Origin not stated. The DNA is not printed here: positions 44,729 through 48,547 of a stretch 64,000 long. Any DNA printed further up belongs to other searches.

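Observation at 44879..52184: A recent 3.7-kb tandem duplication with catalytic-motif patches replaced in only one copy.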

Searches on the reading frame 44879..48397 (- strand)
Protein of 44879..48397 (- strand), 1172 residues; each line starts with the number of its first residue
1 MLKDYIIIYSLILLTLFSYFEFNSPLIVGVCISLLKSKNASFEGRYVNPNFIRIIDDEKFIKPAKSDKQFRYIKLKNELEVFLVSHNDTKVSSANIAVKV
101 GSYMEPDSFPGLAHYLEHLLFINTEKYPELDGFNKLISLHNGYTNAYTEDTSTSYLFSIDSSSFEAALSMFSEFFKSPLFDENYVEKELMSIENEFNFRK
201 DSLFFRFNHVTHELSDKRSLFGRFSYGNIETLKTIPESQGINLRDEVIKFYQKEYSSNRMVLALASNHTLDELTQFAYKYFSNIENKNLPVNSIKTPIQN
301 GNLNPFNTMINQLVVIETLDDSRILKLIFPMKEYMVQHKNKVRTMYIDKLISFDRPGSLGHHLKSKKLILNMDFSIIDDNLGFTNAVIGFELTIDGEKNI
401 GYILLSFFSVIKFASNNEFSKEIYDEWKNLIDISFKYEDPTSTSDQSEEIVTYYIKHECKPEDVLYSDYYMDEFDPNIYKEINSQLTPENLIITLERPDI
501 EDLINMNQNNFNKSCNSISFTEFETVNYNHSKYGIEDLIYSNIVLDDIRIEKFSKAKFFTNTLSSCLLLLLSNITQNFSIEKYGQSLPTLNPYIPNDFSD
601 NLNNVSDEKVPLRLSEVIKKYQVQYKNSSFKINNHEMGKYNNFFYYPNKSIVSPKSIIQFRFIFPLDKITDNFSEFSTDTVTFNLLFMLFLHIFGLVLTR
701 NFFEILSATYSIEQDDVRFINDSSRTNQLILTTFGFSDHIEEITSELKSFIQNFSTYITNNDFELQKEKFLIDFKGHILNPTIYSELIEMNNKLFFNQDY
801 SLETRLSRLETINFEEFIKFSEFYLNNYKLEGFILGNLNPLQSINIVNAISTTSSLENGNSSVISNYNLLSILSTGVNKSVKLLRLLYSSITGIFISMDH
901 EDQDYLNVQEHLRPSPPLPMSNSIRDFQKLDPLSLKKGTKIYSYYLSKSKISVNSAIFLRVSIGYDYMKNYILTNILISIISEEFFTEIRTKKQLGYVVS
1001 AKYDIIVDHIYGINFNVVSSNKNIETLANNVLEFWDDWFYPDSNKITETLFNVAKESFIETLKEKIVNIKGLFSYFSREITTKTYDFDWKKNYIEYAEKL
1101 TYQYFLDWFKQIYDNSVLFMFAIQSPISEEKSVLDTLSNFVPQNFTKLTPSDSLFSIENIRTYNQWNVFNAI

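Call 8: search_protein_families(library=pfam, proteins=[window:44879-48397:-])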
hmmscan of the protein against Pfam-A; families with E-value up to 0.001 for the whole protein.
window:44879-48397:- (1172 aa): 4 families
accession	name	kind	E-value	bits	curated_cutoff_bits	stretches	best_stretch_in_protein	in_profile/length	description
PF00675.25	Peptidase_M16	-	1.1e-27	97.2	22.3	1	84-197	4-117/149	Insulinase (Peptidase family M16)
PF05193.26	Peptidase_M16_C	-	2.7e-20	73.4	23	2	244-429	4-179/181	Peptidase M16 inactive domain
PF22456.1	PqqF-like_C_4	-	2.4e-14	53.7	27.5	1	977-1066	2-89/100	PQQ synthase PqqF-like, C-terminal lobe domain 4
PF16187.10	Peptidase_M16_M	-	8.5e-11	41.9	29.7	1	435-502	1-66/284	Middle or third domain of peptidase_M16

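Call 14: find_homologous_proteins(query=window:44879-48397:-, max_evalue=1e-20)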
Query window:44879-48397:- (1172 aa): 71 proteins with E <= 1e-20 among 8000 candidates.
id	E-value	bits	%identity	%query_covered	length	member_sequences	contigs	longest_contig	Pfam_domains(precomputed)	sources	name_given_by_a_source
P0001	0.0e+0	2537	99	100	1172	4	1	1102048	PF16187.11,PF00675.26,PF05193.27,PF22456.2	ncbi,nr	ncbi:peptidase'insulinase-like peptidase' [Cryptosporidium sp. 43IA8]|nr:peptidase'insulinase-like p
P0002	0.0e+0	2095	83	99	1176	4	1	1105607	PF16187.11,PF00675.26,PF05193.27,PF22456.2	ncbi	ncbi:peptidase'insulinase-like peptidase' [Cryptosporidium parvum]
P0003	0.0e+0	2075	81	99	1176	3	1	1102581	PF16187.11,PF00675.26,PF05193.27,PF22456.2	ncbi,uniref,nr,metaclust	ncbi:unnamed protein product [Cryptosporidium hominis]|uniref:Peptidase M16 N-terminal domain-contai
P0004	0.0e+0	1377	58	98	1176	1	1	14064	PF00675.26,PF05193.27,PF22456.2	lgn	-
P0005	0.0e+0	1293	53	98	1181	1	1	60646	PF16187.11,PF00675.26,PF05193.27,PF22456.2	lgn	-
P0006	0.0e+0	1180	50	99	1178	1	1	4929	PF16187.11,PF00675.26,PF05193.27,PF22456.2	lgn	-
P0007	1.7e-295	1002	44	98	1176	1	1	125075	PF00675.26,PF05193.27,PF22456.2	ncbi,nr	ncbi:insulinase-like protease [Cryptosporidium felis]|nr:insulinase-like protease [Cryptosporidium f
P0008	1.0e-250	853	41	99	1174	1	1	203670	PF16187.11,PF00675.26,PF05193.27,PF22456.2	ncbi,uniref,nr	ncbi:insulinase like peptidase [Cryptosporidium ryanae]|uniref:insulinase like peptidase n=1 Tax=Cry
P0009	4.5e-247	841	41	96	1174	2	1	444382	PF16187.11,PF00675.26,PF05193.27,PF22456.2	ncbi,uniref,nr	ncbi:peptidase insulinase like peptidase [Cryptosporidium bovis]|uniref:peptidase insulinase like pe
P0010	5.8e-227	775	38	96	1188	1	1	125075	PF16187.11,PF00675.26,PF05193.27,PF22456.2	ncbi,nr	ncbi:insulinase-like protease [Cryptosporidium felis]|nr:insulinase-like protease [Cryptosporidium f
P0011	1.1e-226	774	55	58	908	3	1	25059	PF16187.11,PF00675.26,PF05193.27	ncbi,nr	ncbi:peptidase'insulinase-like peptidase' [Cryptosporidium canis]|nr:peptidase'insulinase-like pepti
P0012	6.8e-84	301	25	99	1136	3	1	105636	PF00675.26,PF05193.27,PF22456.2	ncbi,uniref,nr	ncbi:peptidase'insulinase-like peptidase' [Cryptosporidium canis]|uniref:Peptidase'insulinase-like p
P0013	6.5e-65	238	32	37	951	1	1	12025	PF16187.11,PF00675.26,PF05193.27,PF22456.2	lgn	-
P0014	3.8e-64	236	32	38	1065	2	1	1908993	PF16187.11,PF00675.26,PF05193.27,PF22456.2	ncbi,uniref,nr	ncbi:Insulinase (Peptidase M16) [Metarhizium rileyi]|uniref:Insulinase (Peptidase M16) n=1 Tax=Metar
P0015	8.6e-64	234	24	93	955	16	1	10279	PF16187.11,PF00675.26,PF05193.27,PF22456.2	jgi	-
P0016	1.5e-59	220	29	28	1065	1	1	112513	PF16187.11,PF00675.26,PF05193.27,PF22456.2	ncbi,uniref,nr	ncbi:metalloprotease [Conoideocrella luteorostrata]|uniref:Metalloprotease n=1 Tax=Conoideocrella lu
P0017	1.5e-59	220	31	37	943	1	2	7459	PF16187.11,PF00675.26,PF05193.27,PF22456.2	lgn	-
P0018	1.8e-59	220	31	37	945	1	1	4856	PF16187.11,PF00675.26,PF05193.27,PF22456.2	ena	-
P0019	3.7e-59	219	31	37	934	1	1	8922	PF16187.11,PF00675.26,PF05193.27,PF22456.2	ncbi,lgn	-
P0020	3.9e-59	219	32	37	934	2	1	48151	PF16187.11,PF00675.26,PF05193.27,PF22456.2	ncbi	-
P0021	2.9e-58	216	31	39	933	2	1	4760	PF16187.11,PF00675.26,PF05193.27,PF22456.2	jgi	jgi:insulysin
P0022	1.8e-57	213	31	37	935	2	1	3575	PF16187.11,PF00675.26,PF05193.27,PF22456.2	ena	-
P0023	4.1e-57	212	30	38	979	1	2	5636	PF16187.11,PF00675.26,PF05193.27,PF22456.2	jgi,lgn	-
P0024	4.3e-57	212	32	39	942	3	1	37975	PF16187.11,PF00675.26,PF05193.27,PF22456.2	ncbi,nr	ncbi:MAG: insulinase family protein [Nitrospinae bacterium]|nr:insulinase family protein [Nitrospino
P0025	6.6e-57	212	31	37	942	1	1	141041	PF16187.11,PF00675.26,PF05193.27,PF22456.2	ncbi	-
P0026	1.5e-56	210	25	69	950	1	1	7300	PF16187.11,PF00675.26,PF05193.27,PF22456.2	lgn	-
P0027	2.0e-56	210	30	37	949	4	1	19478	PF16187.11,PF00675.26,PF05193.27,PF22456.2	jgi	jgi:insulysin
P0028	6.7e-56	208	30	37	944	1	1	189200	PF16187.11,PF00675.26,PF05193.27,PF22456.2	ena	-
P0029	9.1e-56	208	30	37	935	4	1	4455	PF16187.11,PF00675.26,PF05193.27,PF22456.2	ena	-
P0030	2.8e-55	206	31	37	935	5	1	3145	PF16187.11,PF00675.26,PF05193.27,PF22456.2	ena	-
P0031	3.0e-55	206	31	37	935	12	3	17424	PF16187.11,PF00675.26,PF05193.27,PF22456.2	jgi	-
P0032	4.1e-55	206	31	37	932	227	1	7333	PF16187.11,PF00675.26,PF05193.27,PF22456.2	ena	-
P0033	2.1e-54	203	31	37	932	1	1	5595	PF16187.11,PF00675.26,PF05193.27,PF22456.2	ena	-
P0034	3.6e-54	203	29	38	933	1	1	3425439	PF16187.11,PF00675.26,PF05193.27,PF22456.2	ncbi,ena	-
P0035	4.1e-53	199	31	36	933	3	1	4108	PF16187.11,PF00675.26,PF05193.27,PF22456.2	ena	-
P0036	1.6e-52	197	29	36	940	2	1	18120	PF16187.11,PF00675.26,PF05193.27,PF22456.2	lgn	-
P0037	3.1e-52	196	31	39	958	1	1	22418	PF16187.11,PF00675.26,PF05193.27,PF22456.2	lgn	-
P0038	8.2e-52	195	31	37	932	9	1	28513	PF16187.11,PF00675.26,PF05193.27,PF22456.2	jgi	jgi:insulysin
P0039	9.9e-52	194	29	39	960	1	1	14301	PF16187.11,PF00675.26,PF05193.27,PF22456.2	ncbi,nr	ncbi:MAG: insulinase family protein [Parachlamydiaceae bacterium]|nr:insulinase family protein [Para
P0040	1.1e-51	194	28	40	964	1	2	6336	PF16187.11,PF00675.26,PF05193.27,PF22456.2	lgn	-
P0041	7.6e-51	192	34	29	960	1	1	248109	PF16187.11,PF00675.26,PF05193.27,PF22456.2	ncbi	-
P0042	2.2e-50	190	33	33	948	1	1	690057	PF16187.11,PF00675.26,PF05193.27,PF22456.2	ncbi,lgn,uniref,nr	ncbi:insulinase family protein [Gayadomonas joobiniege]|uniref:insulinase family protein n=1 Tax=Gay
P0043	4.2e-50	189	31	39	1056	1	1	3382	PF16187.11,PF00675.26,PF05193.27,PF22456.2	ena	-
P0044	1.5e-49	187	28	37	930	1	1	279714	PF16187.11,PF00675.26,PF05193.27,PF22456.2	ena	-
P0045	6.7e-49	185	30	39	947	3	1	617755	PF16187.11,PF00675.26,PF05193.27,PF22456.2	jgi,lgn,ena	-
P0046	9.6e-49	185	30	37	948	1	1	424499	PF16187.11,PF00675.26,PF05193.27,PF22456.2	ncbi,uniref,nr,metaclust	ncbi:insulinase family protein [Catenovulum agarivorans]|uniref:insulinase family protein n=1 Tax=Ca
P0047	1.1e-48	184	22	69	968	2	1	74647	PF16187.11,PF00675.26,PF05193.27,PF22456.2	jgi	jgi:protease-3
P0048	2.3e-48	183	31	37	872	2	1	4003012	PF16187.11,PF00675.26,PF05193.27,PF22456.2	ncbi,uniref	ncbi:insulinase family protein [Pseudoalteromonas sp. KJ10-2]|uniref:insulinase family protein n=1 T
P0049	1.5e-47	181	28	36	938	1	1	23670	PF16187.11,PF00675.26,PF05193.27,PF22456.2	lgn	-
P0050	4.5e-47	179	28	37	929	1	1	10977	PF16187.11,PF00675.26,PF05193.27,PF22456.2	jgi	-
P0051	1.4e-46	177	29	34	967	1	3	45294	PF16187.11,PF00675.26,PF05193.27,PF22456.2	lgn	-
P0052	4.2e-46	176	28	36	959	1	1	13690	PF16187.11,PF00675.26,PF05193.27,PF22456.2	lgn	-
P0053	8.9e-46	175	29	38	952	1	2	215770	PF16187.11,PF00675.26,PF05193.27,PF22456.2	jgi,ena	-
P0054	9.4e-45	171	28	37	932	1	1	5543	PF16187.11,PF00675.26,PF05193.27,PF22456.2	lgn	-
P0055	1.1e-44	171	27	48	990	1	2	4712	PF16187.11,PF00675.26,PF05193.27,PF22456.2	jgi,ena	jgi:hypothetical protein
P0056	9.7e-44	168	28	36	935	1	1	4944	PF16187.11,PF00675.26,PF05193.27,PF22456.2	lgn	-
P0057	2.5e-43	167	26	66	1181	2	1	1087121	PF00675.26,PF05193.27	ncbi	ncbi:hypothetical protein cmbei_3004250 [Cryptosporidium meleagridis]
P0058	4.2e-43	166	30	37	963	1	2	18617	PF16187.11,PF00675.26,PF05193.27,PF22456.2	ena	-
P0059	1.2e-42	164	24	68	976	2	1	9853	PF16187.11,PF00675.26,PF05193.27,PF22456.2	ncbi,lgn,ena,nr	ncbi:MAG: Protease 3 [Chlamydiae bacterium]|nr:Protease 3 [Chlamydiota bacterium]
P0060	1.8e-42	164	27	37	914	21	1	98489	PF16187.11,PF00675.26,PF05193.27,PF22456.2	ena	-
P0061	6.1e-42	162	30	37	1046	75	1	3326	PF16187.11,PF00675.26,PF05193.27,PF22456.2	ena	-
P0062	9.4e-42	161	26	37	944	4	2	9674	PF16187.11,PF00675.26,PF05193.27,PF22456.2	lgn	-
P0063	2.4e-41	160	30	37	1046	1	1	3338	PF16187.11,PF00675.26,PF05193.27,PF22456.2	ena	-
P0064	2.4e-41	160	29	38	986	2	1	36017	PF16187.11,PF00675.26,PF05193.27,PF22456.2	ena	-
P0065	5.6e-41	159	25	47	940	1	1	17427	PF16187.11,PF00675.26,PF05193.27,PF22456.2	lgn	-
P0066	1.1e-40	158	26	37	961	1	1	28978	PF16187.11,PF00675.26,PF05193.27,PF22456.2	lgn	-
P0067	2.7e-38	150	28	32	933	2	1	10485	PF16187.11,PF00675.26,PF05193.27,PF22456.2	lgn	-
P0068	1.8e-37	147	34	30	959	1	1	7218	PF16187.11,PF00675.26,PF05193.27,PF22456.2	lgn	-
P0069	1.4e-32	131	26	69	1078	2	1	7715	PF16187.11,PF00675.26,PF05193.27,PF22456.2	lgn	-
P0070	2.2e-27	114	29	26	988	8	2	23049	PF00675.26,PF05193.27,PF22456.2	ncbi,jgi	jgi:insulysin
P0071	4.1e-26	110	32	29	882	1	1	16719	PF16187.11,PF00675.26,PF05193.27,PF22456.2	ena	-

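Call 15: list_cluster_members(proteins=[window:44882-48397:-, window:48582-52109:-])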
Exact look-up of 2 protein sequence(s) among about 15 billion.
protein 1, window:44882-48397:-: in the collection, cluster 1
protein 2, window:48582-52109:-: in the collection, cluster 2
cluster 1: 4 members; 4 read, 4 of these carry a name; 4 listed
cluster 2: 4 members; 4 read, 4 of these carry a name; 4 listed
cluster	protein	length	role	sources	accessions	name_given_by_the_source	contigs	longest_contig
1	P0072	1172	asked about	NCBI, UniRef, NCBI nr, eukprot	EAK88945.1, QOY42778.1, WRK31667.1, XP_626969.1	peptidase'insulinase like peptidase' [Cryptosporidium parvum Iowa II] | Peptidase'insulinase like peptidase n=2 Tax=Cryptosporidium parvum TaxID=5807 ... | QOY42778.1 hypothetical protein CPATCC_001460 [Cryptosporidium parvum]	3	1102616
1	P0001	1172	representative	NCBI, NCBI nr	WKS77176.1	peptidase'insulinase-like peptidase' [Cryptosporidium sp. 43IA8]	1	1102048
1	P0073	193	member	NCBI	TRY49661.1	insulinase like peptidase, partial [Cryptosporidium tyzzeri]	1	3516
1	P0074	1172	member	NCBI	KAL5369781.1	peptidase'insulinase-like peptidase' [Cryptosporidium parvum]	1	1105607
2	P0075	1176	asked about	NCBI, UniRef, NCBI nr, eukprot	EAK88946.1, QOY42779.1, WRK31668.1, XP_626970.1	peptidase'insulinase like peptidase' [Cryptosporidium parvum Iowa II] | Peptidase'insulinase like peptidase n=2 Tax=Cryptosporidium parvum TaxID=5807 ... | QOY42779.1 hypothetical protein CPATCC_001461 [Cryptosporidium parvum]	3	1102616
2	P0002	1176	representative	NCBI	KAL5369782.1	peptidase'insulinase-like peptidase' [Cryptosporidium parvum]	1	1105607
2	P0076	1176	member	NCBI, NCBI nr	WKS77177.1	peptidase'insulinase-like peptidase' [Cryptosporidium sp. 43IA8]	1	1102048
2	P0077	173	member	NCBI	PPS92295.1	Insulinase (Peptidase family M16), partial [Cryptosporidium hominis]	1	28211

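Call 18: find_encoding_contigs(protein=P0003, flank=10000, max_places=4)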
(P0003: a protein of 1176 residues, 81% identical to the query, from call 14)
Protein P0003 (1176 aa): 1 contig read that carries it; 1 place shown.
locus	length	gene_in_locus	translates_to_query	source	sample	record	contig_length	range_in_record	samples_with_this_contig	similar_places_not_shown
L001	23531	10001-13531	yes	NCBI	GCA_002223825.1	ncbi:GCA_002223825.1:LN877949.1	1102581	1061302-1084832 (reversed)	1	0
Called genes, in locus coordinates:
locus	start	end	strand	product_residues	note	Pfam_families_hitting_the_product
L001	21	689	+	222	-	-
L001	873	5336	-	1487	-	PF12254:DNA_pol_alpha_N, PF03104:DNA_pol_B_exo1, PF00136:DNA_pol_B, PF08996:zf-DNA_Pol (weak)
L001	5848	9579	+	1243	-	PF00675:Peptidase_M16, PF05193:Peptidase_M16_C, PF16187:Peptidase_M16_M (weak)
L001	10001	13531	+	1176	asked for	PF00675:Peptidase_M16, PF05193:Peptidase_M16_C, PF16187:Peptidase_M16_M, PF22456:PqqF-like_C_4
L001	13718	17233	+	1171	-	PF00675:Peptidase_M16, PF05193:Peptidase_M16_C, PF16187:Peptidase_M16_M (weak), PF22456:PqqF-like_C_4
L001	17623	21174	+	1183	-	PF00675:Peptidase_M16 (faint), PF05193:Peptidase_M16_C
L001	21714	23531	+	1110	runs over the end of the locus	PF00675:Peptidase_M16, PF05193:Peptidase_M16_C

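Call 29: find_encoding_contigs(protein=P0004, flank=10000, max_places=3)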
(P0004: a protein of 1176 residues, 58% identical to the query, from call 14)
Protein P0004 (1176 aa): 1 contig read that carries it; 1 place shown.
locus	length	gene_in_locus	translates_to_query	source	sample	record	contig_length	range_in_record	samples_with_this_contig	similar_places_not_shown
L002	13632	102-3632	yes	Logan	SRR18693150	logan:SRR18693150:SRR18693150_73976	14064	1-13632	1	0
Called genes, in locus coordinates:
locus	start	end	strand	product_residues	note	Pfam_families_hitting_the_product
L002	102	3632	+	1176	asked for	PF00675:Peptidase_M16, PF05193:Peptidase_M16_C, PF22456:PqqF-like_C_4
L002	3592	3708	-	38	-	-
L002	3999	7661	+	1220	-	PF00675:Peptidase_M16 (weak), PF05193:Peptidase_M16_C (faint)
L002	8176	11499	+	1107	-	PF00675:Peptidase_M16, PF05193:Peptidase_M16_C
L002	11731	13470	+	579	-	-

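Call 30: find_encoding_contigs(protein=P0005, flank=10000, max_places=3)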
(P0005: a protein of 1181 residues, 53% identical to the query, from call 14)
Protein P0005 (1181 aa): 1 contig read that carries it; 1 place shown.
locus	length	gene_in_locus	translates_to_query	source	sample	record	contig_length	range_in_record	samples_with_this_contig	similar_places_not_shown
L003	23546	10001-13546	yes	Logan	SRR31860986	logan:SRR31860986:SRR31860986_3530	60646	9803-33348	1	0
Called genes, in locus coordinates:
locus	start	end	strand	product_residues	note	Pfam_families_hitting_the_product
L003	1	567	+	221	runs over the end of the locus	-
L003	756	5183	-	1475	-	PF12254:DNA_pol_alpha_N, PF03104:DNA_pol_B_exo1, PF00136:DNA_pol_B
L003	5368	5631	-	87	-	-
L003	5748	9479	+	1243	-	PF00675:Peptidase_M16 (weak), PF16187:Peptidase_M16_M (faint), PF05193:Peptidase_M16_C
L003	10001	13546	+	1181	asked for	PF00675:Peptidase_M16, PF05193:Peptidase_M16_C, PF16187:Peptidase_M16_M (weak), PF22456:PqqF-like_C_4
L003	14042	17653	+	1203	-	PF00675:Peptidase_M16, PF05193:Peptidase_M16_C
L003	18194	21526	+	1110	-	PF00675:Peptidase_M16, PF05193:Peptidase_M16_C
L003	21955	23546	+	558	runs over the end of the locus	-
